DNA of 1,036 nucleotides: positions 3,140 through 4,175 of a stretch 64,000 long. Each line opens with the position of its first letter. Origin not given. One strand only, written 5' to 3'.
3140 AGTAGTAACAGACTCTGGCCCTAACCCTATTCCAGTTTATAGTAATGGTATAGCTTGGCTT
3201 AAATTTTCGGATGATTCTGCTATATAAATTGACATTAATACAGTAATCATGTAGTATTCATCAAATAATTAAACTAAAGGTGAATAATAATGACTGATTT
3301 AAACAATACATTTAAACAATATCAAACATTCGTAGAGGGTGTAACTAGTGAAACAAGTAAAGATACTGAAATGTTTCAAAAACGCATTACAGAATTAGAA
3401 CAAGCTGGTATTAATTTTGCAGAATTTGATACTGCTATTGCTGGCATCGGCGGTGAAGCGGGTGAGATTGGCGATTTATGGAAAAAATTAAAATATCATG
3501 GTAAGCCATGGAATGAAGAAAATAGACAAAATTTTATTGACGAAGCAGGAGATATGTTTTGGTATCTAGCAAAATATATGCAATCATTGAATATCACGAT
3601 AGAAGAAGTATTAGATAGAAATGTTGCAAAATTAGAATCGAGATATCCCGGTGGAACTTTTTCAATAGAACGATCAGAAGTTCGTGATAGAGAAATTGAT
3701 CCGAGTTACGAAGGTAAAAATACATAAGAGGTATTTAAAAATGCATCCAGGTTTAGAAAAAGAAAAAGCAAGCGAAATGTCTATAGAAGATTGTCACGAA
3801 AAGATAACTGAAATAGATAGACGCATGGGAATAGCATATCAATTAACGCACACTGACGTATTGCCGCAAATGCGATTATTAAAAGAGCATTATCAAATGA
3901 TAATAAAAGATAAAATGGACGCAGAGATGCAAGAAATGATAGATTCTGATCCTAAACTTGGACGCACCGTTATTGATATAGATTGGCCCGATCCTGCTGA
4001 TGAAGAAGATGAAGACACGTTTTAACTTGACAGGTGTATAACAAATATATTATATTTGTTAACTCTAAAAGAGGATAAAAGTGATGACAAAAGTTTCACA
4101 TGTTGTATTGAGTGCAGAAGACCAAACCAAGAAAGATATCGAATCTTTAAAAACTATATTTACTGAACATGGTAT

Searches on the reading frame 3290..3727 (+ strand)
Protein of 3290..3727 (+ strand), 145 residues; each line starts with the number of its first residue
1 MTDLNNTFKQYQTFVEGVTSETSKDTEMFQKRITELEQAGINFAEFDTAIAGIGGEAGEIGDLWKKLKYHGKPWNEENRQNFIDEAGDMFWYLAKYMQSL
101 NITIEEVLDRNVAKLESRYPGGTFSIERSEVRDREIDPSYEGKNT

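Call 25: search_protein_families(library=pfam, proteins=[window:3290-3727:+], max_evalue=0.01)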
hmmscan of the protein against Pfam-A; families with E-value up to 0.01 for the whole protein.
window:3290-3727:+ (145 aa): 1 family
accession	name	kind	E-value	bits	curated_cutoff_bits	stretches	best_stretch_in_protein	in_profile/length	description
PF03819.22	MazG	-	2.1e-08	34.8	22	1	47-120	4-71/74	MazG nucleotide pyrophosphohydrolase domain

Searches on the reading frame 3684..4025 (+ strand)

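Call 25: search_protein_families(library=pfam, proteins=[window:3684-4025:+], max_evalue=0.01)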
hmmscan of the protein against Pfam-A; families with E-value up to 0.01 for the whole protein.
window:3684-4025:+ (113 aa): 1 family
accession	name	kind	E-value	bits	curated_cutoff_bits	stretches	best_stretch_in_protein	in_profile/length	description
PF01452.22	Rota_NSP4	-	0.0033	17.4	27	1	4-96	66-156/173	Rotavirus non structural protein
